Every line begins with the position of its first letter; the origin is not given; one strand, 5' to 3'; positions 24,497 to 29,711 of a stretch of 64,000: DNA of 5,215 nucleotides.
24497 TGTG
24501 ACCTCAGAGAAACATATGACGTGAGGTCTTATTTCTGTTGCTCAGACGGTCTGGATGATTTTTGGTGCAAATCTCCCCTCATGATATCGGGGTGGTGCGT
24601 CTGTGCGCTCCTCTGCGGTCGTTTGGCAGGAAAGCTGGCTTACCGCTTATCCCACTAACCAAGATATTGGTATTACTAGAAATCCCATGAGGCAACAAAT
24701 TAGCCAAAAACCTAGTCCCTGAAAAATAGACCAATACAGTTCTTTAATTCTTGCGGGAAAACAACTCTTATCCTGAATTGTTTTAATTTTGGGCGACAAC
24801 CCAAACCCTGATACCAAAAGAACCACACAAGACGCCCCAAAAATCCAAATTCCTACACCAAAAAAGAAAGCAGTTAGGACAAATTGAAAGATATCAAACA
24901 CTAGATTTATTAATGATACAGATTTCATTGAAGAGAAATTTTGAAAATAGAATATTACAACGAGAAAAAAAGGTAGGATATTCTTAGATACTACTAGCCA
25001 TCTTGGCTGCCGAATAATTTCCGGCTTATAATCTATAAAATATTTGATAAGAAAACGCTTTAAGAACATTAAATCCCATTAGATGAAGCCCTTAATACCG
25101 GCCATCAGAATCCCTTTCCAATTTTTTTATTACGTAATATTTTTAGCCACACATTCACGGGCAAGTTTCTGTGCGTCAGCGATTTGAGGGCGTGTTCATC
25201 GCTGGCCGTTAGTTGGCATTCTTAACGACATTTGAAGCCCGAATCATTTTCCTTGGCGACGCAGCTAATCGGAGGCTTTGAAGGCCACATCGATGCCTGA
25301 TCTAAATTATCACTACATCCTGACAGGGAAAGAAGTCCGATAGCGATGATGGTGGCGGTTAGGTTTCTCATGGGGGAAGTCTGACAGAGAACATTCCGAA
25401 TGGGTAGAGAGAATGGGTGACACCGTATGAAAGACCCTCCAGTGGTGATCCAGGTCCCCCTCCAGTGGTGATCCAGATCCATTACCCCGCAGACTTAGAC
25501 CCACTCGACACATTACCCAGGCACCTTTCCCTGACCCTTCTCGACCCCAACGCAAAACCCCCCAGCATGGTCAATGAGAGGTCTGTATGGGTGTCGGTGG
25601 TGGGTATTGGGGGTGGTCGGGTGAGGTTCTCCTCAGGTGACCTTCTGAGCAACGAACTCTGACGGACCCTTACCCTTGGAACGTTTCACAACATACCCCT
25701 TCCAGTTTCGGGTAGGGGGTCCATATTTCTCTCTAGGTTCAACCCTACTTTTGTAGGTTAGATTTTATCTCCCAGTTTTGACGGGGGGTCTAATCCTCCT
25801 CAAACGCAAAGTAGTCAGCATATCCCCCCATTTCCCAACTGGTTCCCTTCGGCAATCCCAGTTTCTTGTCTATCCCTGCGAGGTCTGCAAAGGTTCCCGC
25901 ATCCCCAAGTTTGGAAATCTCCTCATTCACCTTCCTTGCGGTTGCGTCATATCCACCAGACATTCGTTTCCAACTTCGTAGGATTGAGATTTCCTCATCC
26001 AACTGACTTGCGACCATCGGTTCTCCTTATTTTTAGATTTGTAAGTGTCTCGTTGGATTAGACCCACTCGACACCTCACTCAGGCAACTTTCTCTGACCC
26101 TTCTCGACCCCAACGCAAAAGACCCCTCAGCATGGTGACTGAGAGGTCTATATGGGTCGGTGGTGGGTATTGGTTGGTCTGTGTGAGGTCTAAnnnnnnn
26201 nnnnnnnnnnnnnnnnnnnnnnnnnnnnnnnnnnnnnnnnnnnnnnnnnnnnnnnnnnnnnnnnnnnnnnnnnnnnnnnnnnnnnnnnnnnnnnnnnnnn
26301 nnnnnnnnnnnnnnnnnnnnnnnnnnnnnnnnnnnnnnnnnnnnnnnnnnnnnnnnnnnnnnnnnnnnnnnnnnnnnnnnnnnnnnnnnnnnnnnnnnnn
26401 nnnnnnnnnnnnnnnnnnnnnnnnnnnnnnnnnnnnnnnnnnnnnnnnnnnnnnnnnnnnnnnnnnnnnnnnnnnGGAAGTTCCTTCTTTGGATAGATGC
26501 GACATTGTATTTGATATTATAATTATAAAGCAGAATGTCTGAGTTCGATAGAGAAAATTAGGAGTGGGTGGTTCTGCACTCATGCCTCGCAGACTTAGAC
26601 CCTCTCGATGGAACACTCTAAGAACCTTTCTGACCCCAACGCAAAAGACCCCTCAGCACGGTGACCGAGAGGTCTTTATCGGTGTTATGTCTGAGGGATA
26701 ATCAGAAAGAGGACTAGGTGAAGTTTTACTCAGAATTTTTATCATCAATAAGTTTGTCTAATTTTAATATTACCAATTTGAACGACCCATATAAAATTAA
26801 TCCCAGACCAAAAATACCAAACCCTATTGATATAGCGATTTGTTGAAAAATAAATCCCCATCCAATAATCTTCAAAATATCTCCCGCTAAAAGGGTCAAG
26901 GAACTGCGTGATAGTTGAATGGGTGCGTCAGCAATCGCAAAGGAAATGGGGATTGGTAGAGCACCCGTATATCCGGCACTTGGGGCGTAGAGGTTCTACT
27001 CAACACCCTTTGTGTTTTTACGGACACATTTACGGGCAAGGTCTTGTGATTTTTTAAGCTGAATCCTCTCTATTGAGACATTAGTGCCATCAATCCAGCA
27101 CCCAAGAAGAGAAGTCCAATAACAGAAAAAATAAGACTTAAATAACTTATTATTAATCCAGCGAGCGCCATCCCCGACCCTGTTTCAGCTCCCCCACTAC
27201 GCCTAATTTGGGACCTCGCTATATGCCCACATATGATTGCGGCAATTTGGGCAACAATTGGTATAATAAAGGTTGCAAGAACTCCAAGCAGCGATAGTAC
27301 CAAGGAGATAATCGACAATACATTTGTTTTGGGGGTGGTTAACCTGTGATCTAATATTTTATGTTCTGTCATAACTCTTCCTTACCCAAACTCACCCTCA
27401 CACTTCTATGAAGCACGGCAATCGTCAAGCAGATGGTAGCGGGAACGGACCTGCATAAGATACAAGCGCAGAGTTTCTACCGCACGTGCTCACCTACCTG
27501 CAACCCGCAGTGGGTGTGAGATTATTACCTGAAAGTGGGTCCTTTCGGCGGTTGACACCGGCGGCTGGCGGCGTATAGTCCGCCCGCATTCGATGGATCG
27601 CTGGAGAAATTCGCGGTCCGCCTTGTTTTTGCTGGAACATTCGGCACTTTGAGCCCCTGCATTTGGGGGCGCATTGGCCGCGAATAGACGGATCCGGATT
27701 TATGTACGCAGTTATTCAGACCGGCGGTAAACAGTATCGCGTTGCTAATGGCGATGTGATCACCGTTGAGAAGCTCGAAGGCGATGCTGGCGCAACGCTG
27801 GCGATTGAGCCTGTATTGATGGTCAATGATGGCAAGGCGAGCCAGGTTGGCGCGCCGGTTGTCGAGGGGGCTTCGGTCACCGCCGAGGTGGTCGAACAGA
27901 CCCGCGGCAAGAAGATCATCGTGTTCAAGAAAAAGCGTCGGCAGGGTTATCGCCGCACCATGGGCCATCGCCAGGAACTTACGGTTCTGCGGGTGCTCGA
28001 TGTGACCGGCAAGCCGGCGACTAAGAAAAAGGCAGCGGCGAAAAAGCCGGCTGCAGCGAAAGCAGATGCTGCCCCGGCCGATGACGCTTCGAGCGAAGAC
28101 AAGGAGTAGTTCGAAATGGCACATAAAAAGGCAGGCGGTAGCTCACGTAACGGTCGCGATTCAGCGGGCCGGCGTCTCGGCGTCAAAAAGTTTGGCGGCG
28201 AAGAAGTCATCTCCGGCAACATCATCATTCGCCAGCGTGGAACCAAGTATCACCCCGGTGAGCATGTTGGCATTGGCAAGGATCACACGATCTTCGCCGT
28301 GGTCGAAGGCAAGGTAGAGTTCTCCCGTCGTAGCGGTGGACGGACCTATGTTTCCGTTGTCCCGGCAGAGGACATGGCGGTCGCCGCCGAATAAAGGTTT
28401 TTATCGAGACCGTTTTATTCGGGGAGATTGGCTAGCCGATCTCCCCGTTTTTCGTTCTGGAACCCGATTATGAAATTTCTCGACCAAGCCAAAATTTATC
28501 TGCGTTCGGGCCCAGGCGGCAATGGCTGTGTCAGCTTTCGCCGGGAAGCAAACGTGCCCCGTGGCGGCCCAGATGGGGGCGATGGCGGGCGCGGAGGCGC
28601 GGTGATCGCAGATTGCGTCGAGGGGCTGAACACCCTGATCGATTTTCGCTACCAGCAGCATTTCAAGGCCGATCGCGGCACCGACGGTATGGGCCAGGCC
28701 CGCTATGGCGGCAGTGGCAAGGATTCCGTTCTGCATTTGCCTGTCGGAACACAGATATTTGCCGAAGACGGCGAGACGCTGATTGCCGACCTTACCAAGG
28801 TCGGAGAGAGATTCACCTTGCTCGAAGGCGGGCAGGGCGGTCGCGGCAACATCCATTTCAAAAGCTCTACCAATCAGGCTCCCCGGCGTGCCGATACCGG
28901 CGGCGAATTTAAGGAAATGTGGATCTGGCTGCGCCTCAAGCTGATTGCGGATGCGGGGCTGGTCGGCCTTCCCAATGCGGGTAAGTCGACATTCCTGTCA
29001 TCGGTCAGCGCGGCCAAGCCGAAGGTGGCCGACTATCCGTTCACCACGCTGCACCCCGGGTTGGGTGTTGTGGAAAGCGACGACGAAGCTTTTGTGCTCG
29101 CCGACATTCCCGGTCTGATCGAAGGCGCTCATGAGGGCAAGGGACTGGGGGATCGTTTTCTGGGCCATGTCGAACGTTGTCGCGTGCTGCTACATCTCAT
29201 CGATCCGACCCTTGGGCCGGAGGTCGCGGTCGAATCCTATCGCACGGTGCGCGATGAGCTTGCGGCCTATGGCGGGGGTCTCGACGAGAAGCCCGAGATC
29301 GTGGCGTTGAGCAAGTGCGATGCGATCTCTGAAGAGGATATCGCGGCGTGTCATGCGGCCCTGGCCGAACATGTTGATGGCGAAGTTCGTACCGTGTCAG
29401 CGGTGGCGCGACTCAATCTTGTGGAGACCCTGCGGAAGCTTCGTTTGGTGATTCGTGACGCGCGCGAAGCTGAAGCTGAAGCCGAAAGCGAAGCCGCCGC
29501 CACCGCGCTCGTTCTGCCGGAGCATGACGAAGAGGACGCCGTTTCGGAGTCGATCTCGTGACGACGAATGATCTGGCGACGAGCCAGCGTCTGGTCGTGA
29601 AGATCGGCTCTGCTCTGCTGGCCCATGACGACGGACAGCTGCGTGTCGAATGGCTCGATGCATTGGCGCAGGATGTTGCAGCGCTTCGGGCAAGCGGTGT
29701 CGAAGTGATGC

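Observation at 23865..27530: AT-rich 3.6-kb islet of small unknown genes inserted between tRNA-Ser(CGA) and the rplU promoter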

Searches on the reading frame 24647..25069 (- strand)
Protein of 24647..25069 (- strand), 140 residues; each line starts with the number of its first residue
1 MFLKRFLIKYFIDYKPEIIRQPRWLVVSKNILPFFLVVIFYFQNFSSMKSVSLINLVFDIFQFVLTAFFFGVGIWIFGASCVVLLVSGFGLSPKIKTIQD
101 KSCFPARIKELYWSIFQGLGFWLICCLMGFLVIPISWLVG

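Call 7: search_protein_families(library=pfam, max_evalue=0.1, proteins=[window:24647-25069:-])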
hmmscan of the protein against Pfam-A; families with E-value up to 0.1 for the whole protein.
window:24647-25069:- (140 aa): 0 families

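Call 30: search_protein_families(library=phrogs, max_evalue=0.1, proteins=[window:24647-25069:-])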
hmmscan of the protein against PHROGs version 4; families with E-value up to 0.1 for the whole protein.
window:24647-25069:- (140 aa): 0 families

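Call 31: search_protein_families(library=padloc, max_evalue=0.1, proteins=[window:24647-25069:-])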
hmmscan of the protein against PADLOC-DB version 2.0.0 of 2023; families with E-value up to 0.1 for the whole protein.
window:24647-25069:- (140 aa): 0 families

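Call 32: search_protein_families(library=ncbifam, max_evalue=0.1, proteins=[window:24647-25069:-])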
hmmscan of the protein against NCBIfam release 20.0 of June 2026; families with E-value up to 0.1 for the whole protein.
window:24647-25069:- (140 aa): 1 family
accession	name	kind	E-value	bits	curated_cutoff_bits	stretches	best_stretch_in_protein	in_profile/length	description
NF007886.0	PRK10591.1-5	equivalog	0.053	13.6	164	1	22-90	8-72/104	hypothetical protein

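Call 40: search_protein_families(library=pfam, max_evalue=0.001, proteins=[L008:4034-5548:+, L008:3218-3709:+])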
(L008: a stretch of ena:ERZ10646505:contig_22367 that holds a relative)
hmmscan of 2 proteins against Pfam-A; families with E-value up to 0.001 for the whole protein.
L008:4034-5548:+ (504 aa): 0 families

L008:3218-3709:+ (163 aa): 0 families

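Call 75: find_encoding_contigs(protein=window:24647-25069:-, flank=5000, max_places=6)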
Protein window:24647-25069:- (140 aa): 3 contigs read that carry it; 2 places shown.
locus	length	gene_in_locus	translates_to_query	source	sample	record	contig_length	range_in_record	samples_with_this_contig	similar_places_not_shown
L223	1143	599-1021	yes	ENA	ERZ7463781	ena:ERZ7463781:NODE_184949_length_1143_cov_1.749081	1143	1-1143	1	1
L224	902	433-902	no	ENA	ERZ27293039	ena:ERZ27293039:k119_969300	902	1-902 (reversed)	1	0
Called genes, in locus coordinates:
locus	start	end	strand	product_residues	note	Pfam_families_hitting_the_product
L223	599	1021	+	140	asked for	-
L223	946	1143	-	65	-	?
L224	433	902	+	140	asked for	?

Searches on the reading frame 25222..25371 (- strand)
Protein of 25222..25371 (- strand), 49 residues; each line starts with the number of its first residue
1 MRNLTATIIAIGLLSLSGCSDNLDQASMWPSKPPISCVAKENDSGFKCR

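Call 30: search_protein_families(library=phrogs, max_evalue=0.1, proteins=[window:25222-25371:-])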
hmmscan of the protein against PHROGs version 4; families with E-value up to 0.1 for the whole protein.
window:25222-25371:- (49 aa): 2 families
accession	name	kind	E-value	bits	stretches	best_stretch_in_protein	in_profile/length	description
phrog_8971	-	lysis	0.0017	19.5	1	5-43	3-41/66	Rz-like spanin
phrog_11621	-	lysis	0.029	15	1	5-40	9-45/88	Rz-like spanin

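Call 31: search_protein_families(library=padloc, max_evalue=0.1, proteins=[window:25222-25371:-])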
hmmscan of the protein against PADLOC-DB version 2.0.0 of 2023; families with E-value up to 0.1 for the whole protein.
window:25222-25371:- (49 aa): 0 families

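Call 32: search_protein_families(library=ncbifam, max_evalue=0.1, proteins=[window:25222-25371:-])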
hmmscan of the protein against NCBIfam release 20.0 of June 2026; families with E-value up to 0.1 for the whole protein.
window:25222-25371:- (49 aa): 1 family
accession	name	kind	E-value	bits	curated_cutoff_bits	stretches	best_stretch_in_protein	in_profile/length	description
NF033216.1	lipo_YgdI_YgdR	subfamily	0.098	12.6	42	0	2-22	2-22/71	YgdI/YgdR family lipoprotein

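Call 40: search_protein_families(library=pfam, max_evalue=0.001, proteins=[L008:4034-5548:+, L008:3218-3709:+])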
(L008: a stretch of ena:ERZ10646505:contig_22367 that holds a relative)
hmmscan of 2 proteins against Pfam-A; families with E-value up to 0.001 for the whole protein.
L008:4034-5548:+ (504 aa): 0 families

L008:3218-3709:+ (163 aa): 0 families

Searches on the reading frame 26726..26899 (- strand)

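Call 7: search_protein_families(library=pfam, max_evalue=0.1, proteins=[window:26726-26899:-])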
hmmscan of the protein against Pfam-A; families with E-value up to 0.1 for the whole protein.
window:26726-26899:- (57 aa): 0 families

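Call 30: search_protein_families(library=phrogs, max_evalue=0.1, proteins=[window:26726-26899:-])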
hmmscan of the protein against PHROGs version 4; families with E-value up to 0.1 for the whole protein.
window:26726-26899:- (57 aa): 2 families
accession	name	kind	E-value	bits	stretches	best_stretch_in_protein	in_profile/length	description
phrog_26664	-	unknown function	0.013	16.7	1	13-42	36-65/84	-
phrog_11252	-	unknown function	0.057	14.6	1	1-19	5-22/49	-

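Call 31: search_protein_families(library=padloc, max_evalue=0.1, proteins=[window:26726-26899:-])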
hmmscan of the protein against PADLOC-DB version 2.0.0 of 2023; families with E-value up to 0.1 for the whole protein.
window:26726-26899:- (57 aa): 0 families

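Call 32: search_protein_families(library=ncbifam, max_evalue=0.1, proteins=[window:26726-26899:-])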
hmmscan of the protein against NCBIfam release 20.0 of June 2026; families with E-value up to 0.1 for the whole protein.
window:26726-26899:- (57 aa): 1 family
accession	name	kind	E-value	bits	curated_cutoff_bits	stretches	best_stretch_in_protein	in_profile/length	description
TIGR01194.1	cyc_pep_trnsptr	subfamily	0.067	11.7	286.2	1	1-49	112-160/554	cyclic peptide export ABC transporter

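Call 40: search_protein_families(library=pfam, max_evalue=0.001, proteins=[L008:4034-5548:+, L008:3218-3709:+])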
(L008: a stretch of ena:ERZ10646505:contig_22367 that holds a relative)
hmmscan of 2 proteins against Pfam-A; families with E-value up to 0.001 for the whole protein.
L008:4034-5548:+ (504 aa): 0 families

L008:3218-3709:+ (163 aa): 0 families

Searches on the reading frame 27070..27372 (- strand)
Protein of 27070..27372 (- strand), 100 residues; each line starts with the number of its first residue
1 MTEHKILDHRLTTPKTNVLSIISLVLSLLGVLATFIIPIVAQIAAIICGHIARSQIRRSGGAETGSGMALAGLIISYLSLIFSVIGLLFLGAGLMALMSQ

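Call 7: search_protein_families(library=pfam, max_evalue=0.1, proteins=[window:27070-27372:-])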
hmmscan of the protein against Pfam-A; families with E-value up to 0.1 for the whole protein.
window:27070-27372:- (100 aa): 1 family
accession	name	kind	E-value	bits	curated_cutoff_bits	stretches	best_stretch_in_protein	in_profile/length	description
PF13828.11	DUF4190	-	3.1e-17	62.5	35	1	19-85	1-61/62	Domain of unknown function (DUF4190)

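Call 30: search_protein_families(library=phrogs, max_evalue=0.1, proteins=[window:27070-27372:-])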
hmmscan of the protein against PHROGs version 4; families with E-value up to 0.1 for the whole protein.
window:27070-27372:- (100 aa): 1 family
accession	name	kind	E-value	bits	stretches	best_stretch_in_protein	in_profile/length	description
phrog_11491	-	unknown function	0.072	14.1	1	14-88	4-49/198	-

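Call 31: search_protein_families(library=padloc, max_evalue=0.1, proteins=[window:27070-27372:-])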
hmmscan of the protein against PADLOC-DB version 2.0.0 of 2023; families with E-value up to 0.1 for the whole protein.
window:27070-27372:- (100 aa): 2 families
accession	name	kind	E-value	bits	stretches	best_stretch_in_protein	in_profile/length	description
PDLC00666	Effector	-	0.047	11.6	1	30-64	20-54/174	1TM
PDLC04594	PDC-M35B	-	0.071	11.3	1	6-47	89-131/148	-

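Call 32: search_protein_families(library=ncbifam, max_evalue=0.1, proteins=[window:27070-27372:-])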
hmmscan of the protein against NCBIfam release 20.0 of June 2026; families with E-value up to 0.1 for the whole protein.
window:27070-27372:- (100 aa): 0 families

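Call 40: search_protein_families(library=pfam, max_evalue=0.001, proteins=[L008:4034-5548:+, L008:3218-3709:+])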
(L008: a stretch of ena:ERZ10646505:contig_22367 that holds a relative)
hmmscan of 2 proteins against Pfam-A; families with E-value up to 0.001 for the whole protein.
L008:4034-5548:+ (504 aa): 0 families

L008:3218-3709:+ (163 aa): 0 families

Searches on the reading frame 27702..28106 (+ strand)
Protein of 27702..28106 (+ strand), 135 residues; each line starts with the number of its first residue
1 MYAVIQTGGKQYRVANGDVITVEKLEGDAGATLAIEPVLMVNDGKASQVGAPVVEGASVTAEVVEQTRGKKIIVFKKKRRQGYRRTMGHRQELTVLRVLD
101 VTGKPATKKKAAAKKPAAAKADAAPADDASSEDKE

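Call 23: find_related_loci(query=window:27702-28106:+, collection=genome_contigs, flank=10000)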
Query window:27702-28106:+ (135 aa) in genome_contigs; peptide patterns used: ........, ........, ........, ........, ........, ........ (x = any residue, [..] = any of these).
600 stretches matched a pattern (row limit reached: there are more); 221 encode a relative of the query (tblastn E <= 1e-3); the best 80 are kept; 80 distinct loci.
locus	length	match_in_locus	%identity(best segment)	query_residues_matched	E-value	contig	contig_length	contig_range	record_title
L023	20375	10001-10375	75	1-127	1e-57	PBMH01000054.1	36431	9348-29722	MAG: Alphaproteobacteria bacterium isolate SP218 MHASMcontig_1669137, whole genome shotgun sequence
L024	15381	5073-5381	83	1-103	2e-55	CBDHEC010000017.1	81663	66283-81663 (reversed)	MAG: Alphaproteobacteria bacterium isolate 1c81f69c-037a-4853-b6df-20dfcc48d13e genome assembly, contig: contig_17, whol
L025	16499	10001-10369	55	1-123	2e-39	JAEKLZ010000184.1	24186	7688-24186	MAG: Inquilinus limosus isolate YM_69_17 YM_S32_scaffold_201, whole genome shotgun sequence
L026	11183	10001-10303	65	1-101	3e-39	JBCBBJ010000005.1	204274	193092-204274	MAG: Pseudomonadota bacterium isolate J06581_2 NODE_5_length_204274_cov_10.381127, whole genome shotgun sequence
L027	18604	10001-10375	54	1-124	3e-39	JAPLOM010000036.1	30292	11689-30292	MAG: Alphaproteobacteria bacterium isolate LacPavin_0818_WC50_MAG_65_9 LacPavin_0818_WC50_scaffold_912540, whole genome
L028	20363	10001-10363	55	1-120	4e-38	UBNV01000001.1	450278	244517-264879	Rhizobiales bacterium isolate AFS017416 genome assembly, contig: contig_1, whole genome shotgun sequence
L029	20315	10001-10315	62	1-104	2e-37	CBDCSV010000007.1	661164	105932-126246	MAG: Rhodospirillales bacterium isolate 4a57bf92-28fb-45f7-8c73-8ba1c5cb0e23 genome assembly, contig: contig_7, whole ge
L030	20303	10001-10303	59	1-101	4e-37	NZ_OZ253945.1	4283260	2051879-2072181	MAG: Hyphococcus sp. isolate 2f05e620-c47b-44e6-88d6-f49598d544e7 chromosome 1, complete sequence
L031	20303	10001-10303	60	1-101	6e-37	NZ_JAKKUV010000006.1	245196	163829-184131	Hyphobacterium sp. SN044 c_000000000006, whole genome shotgun sequence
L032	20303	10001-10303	59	1-101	9e-37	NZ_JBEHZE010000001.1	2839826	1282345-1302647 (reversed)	Hyphococcus sp. ECK-19 NODE_1_length_2839826_cov_245.764053, whole genome shotgun sequence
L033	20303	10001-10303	60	1-101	3e-36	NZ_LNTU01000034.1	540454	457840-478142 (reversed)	Paramesorhizobium deserti strain A-3-E Scaffold4, whole genome shotgun sequence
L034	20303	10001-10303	63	1-101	3e-36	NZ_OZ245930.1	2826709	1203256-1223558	MAG: Hyphobacterium sp. isolate 9cf7ff88-0c28-40ca-a9a8-8005ab687421 chromosome 1, complete sequence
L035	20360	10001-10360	56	1-124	7e-36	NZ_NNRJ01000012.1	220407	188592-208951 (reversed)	Brucella thiophenivorans strain DSM 7216 O_thioNEW.contig.11_1, whole genome shotgun sequence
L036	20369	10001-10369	50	1-123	1e-35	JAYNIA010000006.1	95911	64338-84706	MAG: Nitrospinota bacterium isolate 139544_COM_vamb_bins.tsv.103 NODE_153_length_95911_cov_10.407997, whole genome shotg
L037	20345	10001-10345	54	1-117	2e-35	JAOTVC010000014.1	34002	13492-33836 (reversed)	MAG: Alphaproteobacteria bacterium isolate 13_May_SF_Bin34 13_May_SF_Bin34_scaffold_722_c1, whole genome shotgun sequenc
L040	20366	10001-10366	51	1-113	1e-34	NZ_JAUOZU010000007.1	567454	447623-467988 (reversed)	Rhizobium alvei strain TNR-22 contig7, whole genome shotgun sequence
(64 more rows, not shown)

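Call 90: search_protein_families(library=pfam, max_evalue=0.001, proteins=[L040:4995-5954:-, L040:6228-8144:+, L040:9237-9932:-, L031:9116-9775:-, L031:8561-9079:+])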
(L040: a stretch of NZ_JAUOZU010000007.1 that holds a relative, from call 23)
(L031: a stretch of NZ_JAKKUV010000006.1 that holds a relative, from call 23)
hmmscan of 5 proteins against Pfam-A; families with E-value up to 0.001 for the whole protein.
L040:4995-5954:- (319 aa): 1 family
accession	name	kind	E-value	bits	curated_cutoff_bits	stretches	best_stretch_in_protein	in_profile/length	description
PF14267.11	DUF4357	-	1e-10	41.8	38.4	1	250-301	1-51/54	Domain of unknown function (DUF4357)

L040:6228-8144:+ (638 aa): 6 families
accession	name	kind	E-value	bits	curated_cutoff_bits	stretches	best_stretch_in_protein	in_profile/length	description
PF17963.7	Big_9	-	3.8e-25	89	23.6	2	108-196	1-88/89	Bacterial Ig domain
PF17803.7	Cadherin_4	-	3.2e-18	66.4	25.1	3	100-166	3-71/71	Bacterial cadherin-like domain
PF05345.18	He_PIG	-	2.9e-17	63.3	24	1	333-422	4-95/96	Putative Ig domain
PF17892.7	Cadherin_5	-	4.4e-11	42.9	26.5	1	107-198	1-97/98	Cadherin-like domain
PF00028.23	Cadherin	-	4.8e-08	33.7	28.8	1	438-512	4-84/93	Cadherin domain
PF00353.25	HemolysinCabind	-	2.1e-07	31.2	23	1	529-562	2-35/36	RTX calcium-binding nonapeptide repeat (4 copies)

L040:9237-9932:- (231 aa): 0 families

L031:9116-9775:- (219 aa): 0 families

L031:8561-9079:+ (172 aa): 0 families

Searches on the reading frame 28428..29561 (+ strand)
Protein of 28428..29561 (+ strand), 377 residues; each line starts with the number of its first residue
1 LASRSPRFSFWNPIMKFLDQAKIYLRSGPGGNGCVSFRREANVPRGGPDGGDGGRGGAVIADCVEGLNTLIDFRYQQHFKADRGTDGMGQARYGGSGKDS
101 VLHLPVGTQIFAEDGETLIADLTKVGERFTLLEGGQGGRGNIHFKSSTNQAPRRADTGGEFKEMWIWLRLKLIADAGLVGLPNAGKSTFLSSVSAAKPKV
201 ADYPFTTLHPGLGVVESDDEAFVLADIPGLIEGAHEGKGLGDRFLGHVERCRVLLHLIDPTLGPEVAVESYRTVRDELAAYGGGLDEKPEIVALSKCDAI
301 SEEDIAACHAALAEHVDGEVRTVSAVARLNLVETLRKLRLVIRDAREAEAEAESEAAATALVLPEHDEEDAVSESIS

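Call 93: search_protein_families(library=pfam, max_evalue=0.001, proteins=[window:28428-29561:+])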
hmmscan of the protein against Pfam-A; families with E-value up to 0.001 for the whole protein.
window:28428-29561:+ (377 aa): 3 families
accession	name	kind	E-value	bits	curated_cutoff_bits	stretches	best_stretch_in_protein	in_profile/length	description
PF01018.28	GTP1_OBG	-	2.9e-56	189.8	27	1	19-172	2-155/155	GTP1/OBG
PF01926.29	MMR_HSR1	-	3.8e-24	85.4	21.9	1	176-296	2-113/113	50S ribosome-binding GTPase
PF02421.24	FeoB_N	-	2.8e-09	37.1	27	1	177-230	4-57/156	Ferrous iron transport protein B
